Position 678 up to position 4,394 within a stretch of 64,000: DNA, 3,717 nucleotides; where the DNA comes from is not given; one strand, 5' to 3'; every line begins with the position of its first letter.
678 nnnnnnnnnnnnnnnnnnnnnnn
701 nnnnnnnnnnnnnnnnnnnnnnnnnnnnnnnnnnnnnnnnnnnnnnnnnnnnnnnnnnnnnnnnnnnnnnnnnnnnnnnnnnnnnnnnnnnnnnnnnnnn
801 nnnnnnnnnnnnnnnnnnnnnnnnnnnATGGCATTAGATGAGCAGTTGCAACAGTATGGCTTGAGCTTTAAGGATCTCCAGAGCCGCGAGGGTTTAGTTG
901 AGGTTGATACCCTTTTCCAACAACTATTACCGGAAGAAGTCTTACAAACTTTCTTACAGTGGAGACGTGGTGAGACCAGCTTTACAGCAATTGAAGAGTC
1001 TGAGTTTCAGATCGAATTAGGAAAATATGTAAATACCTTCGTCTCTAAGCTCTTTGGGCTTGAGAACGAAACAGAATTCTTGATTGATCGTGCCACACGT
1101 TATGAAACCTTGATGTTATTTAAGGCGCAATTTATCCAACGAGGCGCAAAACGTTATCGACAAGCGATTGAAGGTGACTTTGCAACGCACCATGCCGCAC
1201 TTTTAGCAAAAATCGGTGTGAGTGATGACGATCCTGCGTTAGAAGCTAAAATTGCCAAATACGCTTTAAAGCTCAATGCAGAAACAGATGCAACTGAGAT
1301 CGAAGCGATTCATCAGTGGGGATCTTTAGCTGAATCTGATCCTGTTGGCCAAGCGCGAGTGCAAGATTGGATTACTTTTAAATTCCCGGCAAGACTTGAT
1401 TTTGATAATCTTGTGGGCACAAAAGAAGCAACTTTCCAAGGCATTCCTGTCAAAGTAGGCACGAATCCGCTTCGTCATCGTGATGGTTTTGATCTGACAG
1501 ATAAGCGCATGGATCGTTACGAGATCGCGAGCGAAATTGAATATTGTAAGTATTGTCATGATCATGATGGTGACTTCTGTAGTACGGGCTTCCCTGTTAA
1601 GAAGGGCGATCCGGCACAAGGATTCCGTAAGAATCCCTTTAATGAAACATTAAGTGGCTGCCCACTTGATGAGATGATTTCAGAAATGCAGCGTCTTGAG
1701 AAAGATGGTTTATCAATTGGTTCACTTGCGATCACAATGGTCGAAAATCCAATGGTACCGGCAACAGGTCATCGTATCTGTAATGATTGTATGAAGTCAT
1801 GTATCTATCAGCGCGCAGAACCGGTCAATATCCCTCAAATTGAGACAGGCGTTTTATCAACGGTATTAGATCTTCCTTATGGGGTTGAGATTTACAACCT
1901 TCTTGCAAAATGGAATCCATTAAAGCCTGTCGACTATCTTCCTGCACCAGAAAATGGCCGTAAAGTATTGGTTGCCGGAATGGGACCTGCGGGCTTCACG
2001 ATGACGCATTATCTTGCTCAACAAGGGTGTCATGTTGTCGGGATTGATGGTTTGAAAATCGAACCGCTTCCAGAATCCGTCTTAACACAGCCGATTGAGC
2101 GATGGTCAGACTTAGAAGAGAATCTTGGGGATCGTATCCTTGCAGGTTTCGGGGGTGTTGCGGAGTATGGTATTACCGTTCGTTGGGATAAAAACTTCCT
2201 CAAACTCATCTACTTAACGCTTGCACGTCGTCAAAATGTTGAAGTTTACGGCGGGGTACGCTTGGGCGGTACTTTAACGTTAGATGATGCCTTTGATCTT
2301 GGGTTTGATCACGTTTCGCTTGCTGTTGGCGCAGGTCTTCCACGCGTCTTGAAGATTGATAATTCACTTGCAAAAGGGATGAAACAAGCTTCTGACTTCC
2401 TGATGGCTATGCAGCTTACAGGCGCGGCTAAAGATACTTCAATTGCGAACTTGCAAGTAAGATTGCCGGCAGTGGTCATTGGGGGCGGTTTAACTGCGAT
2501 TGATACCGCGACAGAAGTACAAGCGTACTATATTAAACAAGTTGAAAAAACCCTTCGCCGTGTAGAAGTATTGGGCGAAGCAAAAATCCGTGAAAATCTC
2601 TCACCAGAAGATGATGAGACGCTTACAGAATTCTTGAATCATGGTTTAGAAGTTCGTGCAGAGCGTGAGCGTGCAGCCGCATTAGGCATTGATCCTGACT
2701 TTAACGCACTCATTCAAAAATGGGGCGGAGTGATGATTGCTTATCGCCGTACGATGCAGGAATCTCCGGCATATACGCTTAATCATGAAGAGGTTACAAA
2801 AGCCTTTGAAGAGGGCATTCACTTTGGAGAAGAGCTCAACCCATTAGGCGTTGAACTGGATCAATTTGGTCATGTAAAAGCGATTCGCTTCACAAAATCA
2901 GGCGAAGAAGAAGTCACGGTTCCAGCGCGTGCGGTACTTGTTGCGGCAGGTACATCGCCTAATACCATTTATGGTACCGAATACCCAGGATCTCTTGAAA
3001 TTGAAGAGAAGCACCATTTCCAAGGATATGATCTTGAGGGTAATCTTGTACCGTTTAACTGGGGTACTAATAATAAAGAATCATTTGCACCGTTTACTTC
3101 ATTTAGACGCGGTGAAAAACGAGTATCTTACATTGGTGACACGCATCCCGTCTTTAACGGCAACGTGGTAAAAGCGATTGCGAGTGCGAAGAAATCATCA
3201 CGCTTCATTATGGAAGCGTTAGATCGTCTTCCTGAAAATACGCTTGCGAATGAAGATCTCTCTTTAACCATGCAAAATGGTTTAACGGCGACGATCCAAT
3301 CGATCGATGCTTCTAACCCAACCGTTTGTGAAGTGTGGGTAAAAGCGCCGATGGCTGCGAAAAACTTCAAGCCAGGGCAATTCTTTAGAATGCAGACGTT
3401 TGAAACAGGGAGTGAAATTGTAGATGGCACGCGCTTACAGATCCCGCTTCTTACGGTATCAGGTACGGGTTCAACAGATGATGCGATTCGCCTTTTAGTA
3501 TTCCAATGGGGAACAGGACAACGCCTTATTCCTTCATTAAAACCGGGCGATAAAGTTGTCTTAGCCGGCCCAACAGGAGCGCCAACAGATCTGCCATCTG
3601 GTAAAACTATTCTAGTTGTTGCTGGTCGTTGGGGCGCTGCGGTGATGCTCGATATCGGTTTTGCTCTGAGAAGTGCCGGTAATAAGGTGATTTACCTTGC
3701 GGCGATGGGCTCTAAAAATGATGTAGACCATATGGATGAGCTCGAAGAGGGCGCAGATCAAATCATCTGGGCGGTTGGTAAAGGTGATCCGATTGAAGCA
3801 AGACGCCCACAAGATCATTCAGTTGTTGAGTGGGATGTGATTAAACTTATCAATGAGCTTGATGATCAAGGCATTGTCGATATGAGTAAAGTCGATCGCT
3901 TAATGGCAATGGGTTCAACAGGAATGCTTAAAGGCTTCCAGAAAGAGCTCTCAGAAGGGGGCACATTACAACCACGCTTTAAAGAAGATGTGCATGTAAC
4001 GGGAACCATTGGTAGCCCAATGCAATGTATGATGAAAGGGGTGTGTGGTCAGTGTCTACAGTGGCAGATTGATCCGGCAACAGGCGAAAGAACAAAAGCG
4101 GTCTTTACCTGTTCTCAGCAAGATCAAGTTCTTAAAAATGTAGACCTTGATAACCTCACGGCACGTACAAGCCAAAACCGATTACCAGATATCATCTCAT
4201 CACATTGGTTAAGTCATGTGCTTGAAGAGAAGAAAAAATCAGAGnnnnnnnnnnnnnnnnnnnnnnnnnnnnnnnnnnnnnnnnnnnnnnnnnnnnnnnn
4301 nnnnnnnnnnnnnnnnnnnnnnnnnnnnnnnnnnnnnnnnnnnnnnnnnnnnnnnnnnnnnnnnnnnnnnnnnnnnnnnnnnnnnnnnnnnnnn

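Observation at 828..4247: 1139-aa fusion of a GltD-like Fe-S flavoprotein and a PyrK/FNR-like 2Fe-2S reductase, with a novel 230-aa N-terminal domain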

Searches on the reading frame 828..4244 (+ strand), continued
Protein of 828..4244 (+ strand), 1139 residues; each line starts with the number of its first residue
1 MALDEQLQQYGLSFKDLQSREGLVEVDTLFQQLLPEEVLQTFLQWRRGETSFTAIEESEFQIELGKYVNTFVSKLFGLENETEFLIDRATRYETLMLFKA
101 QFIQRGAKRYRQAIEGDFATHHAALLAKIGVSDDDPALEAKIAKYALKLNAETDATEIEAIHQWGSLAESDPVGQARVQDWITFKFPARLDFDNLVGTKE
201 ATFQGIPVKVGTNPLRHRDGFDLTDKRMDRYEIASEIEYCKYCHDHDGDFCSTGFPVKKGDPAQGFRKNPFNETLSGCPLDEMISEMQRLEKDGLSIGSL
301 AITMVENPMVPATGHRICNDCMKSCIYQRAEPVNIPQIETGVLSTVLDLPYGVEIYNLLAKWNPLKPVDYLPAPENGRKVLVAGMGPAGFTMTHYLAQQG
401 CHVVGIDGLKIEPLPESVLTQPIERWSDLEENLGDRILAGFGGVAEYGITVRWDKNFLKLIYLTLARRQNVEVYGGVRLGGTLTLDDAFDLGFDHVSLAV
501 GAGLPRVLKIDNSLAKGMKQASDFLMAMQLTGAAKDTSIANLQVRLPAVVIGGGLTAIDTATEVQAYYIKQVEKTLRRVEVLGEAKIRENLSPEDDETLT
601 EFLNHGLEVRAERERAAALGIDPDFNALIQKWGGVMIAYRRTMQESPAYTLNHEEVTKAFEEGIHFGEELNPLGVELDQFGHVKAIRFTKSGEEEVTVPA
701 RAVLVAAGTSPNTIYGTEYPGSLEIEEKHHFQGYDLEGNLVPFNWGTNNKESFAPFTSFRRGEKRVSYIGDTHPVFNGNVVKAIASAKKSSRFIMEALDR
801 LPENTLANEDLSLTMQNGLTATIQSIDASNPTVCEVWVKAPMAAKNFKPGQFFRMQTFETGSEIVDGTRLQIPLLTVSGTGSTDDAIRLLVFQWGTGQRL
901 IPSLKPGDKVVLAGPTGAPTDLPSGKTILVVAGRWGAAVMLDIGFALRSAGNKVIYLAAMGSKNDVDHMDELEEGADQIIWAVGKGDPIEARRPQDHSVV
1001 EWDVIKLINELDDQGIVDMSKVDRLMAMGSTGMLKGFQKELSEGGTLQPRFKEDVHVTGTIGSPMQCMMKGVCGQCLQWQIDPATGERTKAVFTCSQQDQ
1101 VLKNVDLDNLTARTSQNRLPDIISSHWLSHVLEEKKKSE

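Call 50: predict_structure(alignment_id=A1)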
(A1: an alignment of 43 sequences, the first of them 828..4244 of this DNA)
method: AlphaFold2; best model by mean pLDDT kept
length: 1139 residues; sequences in the alignment: 43
mean_pLDDT: 80.3   pTM: 0.82
mean pLDDT of the five models: 80.3, 77.8, 77.5, 75.9, 69.7
residues with pLDDT >= 90: 405; 70-90: 451; 50-70: 225; < 50: 58
segments of 3 or more residues with pLDDT < 50: 324-332, 444-452, 515-518, 1062-1066, 1071-1084, 1086-1088, 1090-1097
pLDDT, mean of each block of 10 residues (from residue 1): 91 95 97 96 94 86 97 97 93 89 88 92 94 91 93 91 94 91 74 79 86 77 61 71 57 65 70 63 79 93 87 59 48 61 90 96 94 94 86 94 89 87 89 65 45 67 92 87 87 87 60 55 63 77 84 74 83 92 92 91 96 93 88 90 76 76 89 85 86 86 70 60 58 69 65 62 75 56 75 88 91 93 88 83 82 80 86 73 84 74 90 70 82 73 73 90 79 88 89 91 88 91 85 83 89 83 48 47 48 48 69 72 89 90
secondary structure, 60 per line:
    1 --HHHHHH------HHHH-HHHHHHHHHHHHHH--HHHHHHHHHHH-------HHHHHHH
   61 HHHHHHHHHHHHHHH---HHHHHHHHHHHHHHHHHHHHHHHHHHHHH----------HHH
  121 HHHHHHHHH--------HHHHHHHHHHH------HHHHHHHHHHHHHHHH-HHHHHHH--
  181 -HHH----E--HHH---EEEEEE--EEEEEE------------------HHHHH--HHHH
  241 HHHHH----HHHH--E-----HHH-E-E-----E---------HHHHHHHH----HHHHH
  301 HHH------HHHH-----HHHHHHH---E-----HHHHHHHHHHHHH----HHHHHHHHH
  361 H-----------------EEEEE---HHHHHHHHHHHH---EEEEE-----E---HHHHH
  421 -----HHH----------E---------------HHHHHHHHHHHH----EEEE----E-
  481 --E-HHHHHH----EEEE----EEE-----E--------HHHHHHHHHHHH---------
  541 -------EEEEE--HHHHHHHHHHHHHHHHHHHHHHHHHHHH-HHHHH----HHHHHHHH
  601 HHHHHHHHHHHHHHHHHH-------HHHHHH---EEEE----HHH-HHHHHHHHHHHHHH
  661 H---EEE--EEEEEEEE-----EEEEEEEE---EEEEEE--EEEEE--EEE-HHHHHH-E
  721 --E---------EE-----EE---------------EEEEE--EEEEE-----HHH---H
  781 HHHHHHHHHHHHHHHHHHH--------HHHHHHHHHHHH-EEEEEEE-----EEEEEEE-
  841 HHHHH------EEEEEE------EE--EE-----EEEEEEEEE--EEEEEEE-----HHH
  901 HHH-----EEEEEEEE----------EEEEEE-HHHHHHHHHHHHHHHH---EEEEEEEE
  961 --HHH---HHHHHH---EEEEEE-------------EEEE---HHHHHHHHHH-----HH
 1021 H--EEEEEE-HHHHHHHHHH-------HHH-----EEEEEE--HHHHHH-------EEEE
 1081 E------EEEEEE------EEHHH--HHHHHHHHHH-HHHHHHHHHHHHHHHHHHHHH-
elements in order (helices of 4 or more, strands of 3 or more residues): H3-8 H15-18 H20-33 H36-46 H54-75 H79-107 H118-129 H138-148 H155-170 H172-178 E198-203 E206-211 H230-234 H237-245 H250-253 H284-291 H296-303 H310-313 H319-325 H335-347 H352-361 E379-383 H387-398 E402-406 H416-420 H455-466 E471-474 H485-490 E495-498 E503-505 H520-531 E548-552 H555-582 H584-588 H593-618 H626-631 E635-638 H647-661 E665-667 E670-677 E683-690 E694-699 E702-706 E709-711 H713-718 E757-761 E764-768 H780-799 H808-819 E821-827 E833-839 H841-845 E852-857 E875-883 E886-892 H898-903 E909-916 E927-932 H934-949 E953-960 H969-974 E978-983 E997-1000 H1004-1013 E1024-1029 H1031-1040 E1056-1061 H1064-1069 E1077-1081 E1088-1093 H1107-1116 H1118-1138

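Call 70: list_cluster_members(proteins=[P0001])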
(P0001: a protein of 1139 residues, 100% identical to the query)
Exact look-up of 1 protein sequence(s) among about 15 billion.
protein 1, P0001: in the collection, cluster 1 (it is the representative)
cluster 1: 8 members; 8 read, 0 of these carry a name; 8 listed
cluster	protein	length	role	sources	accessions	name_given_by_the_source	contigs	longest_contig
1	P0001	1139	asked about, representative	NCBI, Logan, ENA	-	-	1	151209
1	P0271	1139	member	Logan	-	-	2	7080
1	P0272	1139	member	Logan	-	-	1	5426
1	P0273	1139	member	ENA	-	-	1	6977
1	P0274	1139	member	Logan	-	-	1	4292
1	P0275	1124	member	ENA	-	-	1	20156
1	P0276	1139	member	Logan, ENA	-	-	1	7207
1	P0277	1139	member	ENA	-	-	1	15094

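Call 85: fold_search(model_id=the predicted structure, library=pdb)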
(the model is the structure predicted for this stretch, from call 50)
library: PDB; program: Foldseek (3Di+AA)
matches with E <= 10: 1789; with E <= 0.001: 345
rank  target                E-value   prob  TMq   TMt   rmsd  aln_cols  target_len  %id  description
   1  5vj7_A                1.2e-15  1.00  0.32  0.74   7.2       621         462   20  Ferredoxin NADP Oxidoreductase (Xfn) (released 2017-07-19)
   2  5jfc_L                4.0e-15  1.00  0.30  0.71   6.4       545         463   21  NADH-dependent Ferredoxin:NADP Oxidoreductase (NfnI) from Pyrococcus furiosus (released 2017-04-12)
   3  5jca_L                8.8e-15  1.00  0.30  0.68   6.7       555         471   21  NADP(H) bound NADH-dependent Ferredoxin:NADP Oxidoreductase (NfnI) from Pyrococcus furiosus (released 2017-04-12)
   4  4ylf_B                5.4e-14  1.00  0.32  0.73   7.3       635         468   19  Insights into flavin-based electron bifurcation via the NADH-dependent reduced ferredoxin-NADP oxidoreductase structur (released 2015-07-08)
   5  8oh5_C                9.8e-14  1.00  0.27  0.26  14.9       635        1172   18  Cryo-EM structure of the electron bifurcating transhydrogenase StnABC complex from Sporomusa Ovata (state 2) (released 2023-09-13)
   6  9bov_A                2.9e-13  1.00  0.27  0.27  33.1      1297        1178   13  Structure of electron bifurcating Nfn-ABC complexed with NAD from Caldicellulosiruptor saccharolyticus (released 2025-03-05)
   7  5jca_S                9.0e-12  1.00  0.21  0.77   4.4       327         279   19  NADP(H) bound NADH-dependent Ferredoxin:NADP Oxidoreductase (NfnI) from Pyrococcus furiosus (released 2017-04-12)
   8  9n5u_A                1.3e-11  1.00  0.27  0.32  31.1      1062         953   14  Structure of the Thermococcus sibiricus NfnABC complex (released 2025-05-07)
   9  6s6s_E                3.2e-11  1.00  0.29  0.66   7.2       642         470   16  Structure of Azospirillum brasilense Glutamate Synthase in a4b4 oligomeric state. (released 2019-09-11)
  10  9n5v_A                5.8e-11  1.00  0.27  0.32  11.8       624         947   16  Structure of the NAD(H)-bound Thermococcus sibiricus NfnABC complex (released 2025-05-07)
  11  4ylf_A                2.1e-10  1.00  0.20  0.73   4.8       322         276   19  Insights into flavin-based electron bifurcation via the NADH-dependent reduced ferredoxin-NADP oxidoreductase structur (released 2015-07-08)
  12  6s6t_E                5.5e-10  1.00  0.30  0.69   6.6       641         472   17  Structure of Azospirillum brasilense Glutamate Synthase in a4b3 oligomeric state (released 2019-09-11)
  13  5vj7_B                6.4e-09  1.00  0.19  0.67   6.7       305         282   22  Ferredoxin NADP Oxidoreductase (Xfn) (released 2017-07-19)
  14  1cjc                  7.7e-09  1.00  0.19  0.43  11.0       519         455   14  STRUCTURE OF ADRENODOXIN REDUCTASE OF MITOCHONDRIAL P450 SYSTEMS (released 1999-04-30)
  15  2vdc_G                1.0e-08  1.00  0.29  0.67   7.5       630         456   15  THE 9.5 A RESOLUTION STRUCTURE OF GLUTAMATE SYNTHASE FROM CRYO-ELECTRON MICROSCOPY AND ITS OLIGOMERIZATION BEHAVIOR IN (released 2008-01-15)
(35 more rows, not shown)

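Call 90: find_encoding_contigs(protein=P0001, flank=4000, max_places=2)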
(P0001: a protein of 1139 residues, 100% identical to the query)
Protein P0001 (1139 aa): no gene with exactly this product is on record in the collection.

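Call 91: find_encoding_contigs(protein=P0077, flank=5000, max_places=2)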
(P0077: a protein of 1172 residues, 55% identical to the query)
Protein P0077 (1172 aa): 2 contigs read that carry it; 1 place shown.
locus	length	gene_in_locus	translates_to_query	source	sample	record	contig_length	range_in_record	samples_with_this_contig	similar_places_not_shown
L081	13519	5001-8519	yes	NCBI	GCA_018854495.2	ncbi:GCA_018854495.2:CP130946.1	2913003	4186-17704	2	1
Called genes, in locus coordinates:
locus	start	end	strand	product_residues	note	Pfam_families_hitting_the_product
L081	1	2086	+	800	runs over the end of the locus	PF02518:HATPase_c, PF00204:DNA_gyraseB, PF01751:Toprim, PF21249:GyrB_hook, PF18053:GyrB_insert, PF00986:DNA_gyraseB_C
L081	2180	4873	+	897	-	PF00990:GGDEF, PF00563:EAL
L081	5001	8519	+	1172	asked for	PF27156:RP005_N, PF07992:Pyr_redox_2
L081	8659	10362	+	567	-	PF05157:MshEN, PF00437:T2SSE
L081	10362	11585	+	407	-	PF28597:T2SSF_N, PF00482:T2SSF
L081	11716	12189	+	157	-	PF07963:N_methyl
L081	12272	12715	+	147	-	PF07963:N_methyl (weak)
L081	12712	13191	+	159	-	-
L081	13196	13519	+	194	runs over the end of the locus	PF07963:N_methyl (weak)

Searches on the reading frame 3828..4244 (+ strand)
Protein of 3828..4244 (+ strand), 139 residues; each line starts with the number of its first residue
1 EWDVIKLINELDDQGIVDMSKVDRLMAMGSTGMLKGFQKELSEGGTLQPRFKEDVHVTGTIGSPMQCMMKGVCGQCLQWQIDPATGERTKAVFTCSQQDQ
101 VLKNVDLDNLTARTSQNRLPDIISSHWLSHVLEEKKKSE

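Call 63: search_solved_structures(query=window:3828-4244:+, max_evalue=10, show_alignments=4)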
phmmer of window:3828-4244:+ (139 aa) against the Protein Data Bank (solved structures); distinct sequences matched with E-value up to 10: 8.
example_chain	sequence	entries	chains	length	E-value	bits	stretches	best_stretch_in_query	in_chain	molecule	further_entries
4al2_A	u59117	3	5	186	0.044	17.2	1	14-117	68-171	PEPTIDE DEFORMYLASE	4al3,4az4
2w3t_A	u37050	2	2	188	0.079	16.4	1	14-122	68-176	PEPTIDE DEFORMYLASE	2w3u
9iey_A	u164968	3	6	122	0.12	15.8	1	61-106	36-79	Ferredoxin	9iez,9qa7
9cu1_N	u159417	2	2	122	0.44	14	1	58-106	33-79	Protein FeSII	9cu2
1bs4_A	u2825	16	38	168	0.5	13.8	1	13-113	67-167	PROTEIN (PEPTIDE DEFORMYLASE) | POLYPEPTIDE DEFORMYLASE | PEPTIDE DEFORMYLASE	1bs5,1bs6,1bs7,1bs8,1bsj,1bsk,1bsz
3k6l_A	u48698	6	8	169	0.51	13.7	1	13-113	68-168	Peptide deformylase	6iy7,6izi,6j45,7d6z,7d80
8ofe_A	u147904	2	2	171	0.53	13.7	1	13-113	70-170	Peptide deformylase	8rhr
5ffi_A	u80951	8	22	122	0.79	13.1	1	61-106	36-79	Dimeric (2Fe-2S) protein | Ferredoxin | Protein FeSII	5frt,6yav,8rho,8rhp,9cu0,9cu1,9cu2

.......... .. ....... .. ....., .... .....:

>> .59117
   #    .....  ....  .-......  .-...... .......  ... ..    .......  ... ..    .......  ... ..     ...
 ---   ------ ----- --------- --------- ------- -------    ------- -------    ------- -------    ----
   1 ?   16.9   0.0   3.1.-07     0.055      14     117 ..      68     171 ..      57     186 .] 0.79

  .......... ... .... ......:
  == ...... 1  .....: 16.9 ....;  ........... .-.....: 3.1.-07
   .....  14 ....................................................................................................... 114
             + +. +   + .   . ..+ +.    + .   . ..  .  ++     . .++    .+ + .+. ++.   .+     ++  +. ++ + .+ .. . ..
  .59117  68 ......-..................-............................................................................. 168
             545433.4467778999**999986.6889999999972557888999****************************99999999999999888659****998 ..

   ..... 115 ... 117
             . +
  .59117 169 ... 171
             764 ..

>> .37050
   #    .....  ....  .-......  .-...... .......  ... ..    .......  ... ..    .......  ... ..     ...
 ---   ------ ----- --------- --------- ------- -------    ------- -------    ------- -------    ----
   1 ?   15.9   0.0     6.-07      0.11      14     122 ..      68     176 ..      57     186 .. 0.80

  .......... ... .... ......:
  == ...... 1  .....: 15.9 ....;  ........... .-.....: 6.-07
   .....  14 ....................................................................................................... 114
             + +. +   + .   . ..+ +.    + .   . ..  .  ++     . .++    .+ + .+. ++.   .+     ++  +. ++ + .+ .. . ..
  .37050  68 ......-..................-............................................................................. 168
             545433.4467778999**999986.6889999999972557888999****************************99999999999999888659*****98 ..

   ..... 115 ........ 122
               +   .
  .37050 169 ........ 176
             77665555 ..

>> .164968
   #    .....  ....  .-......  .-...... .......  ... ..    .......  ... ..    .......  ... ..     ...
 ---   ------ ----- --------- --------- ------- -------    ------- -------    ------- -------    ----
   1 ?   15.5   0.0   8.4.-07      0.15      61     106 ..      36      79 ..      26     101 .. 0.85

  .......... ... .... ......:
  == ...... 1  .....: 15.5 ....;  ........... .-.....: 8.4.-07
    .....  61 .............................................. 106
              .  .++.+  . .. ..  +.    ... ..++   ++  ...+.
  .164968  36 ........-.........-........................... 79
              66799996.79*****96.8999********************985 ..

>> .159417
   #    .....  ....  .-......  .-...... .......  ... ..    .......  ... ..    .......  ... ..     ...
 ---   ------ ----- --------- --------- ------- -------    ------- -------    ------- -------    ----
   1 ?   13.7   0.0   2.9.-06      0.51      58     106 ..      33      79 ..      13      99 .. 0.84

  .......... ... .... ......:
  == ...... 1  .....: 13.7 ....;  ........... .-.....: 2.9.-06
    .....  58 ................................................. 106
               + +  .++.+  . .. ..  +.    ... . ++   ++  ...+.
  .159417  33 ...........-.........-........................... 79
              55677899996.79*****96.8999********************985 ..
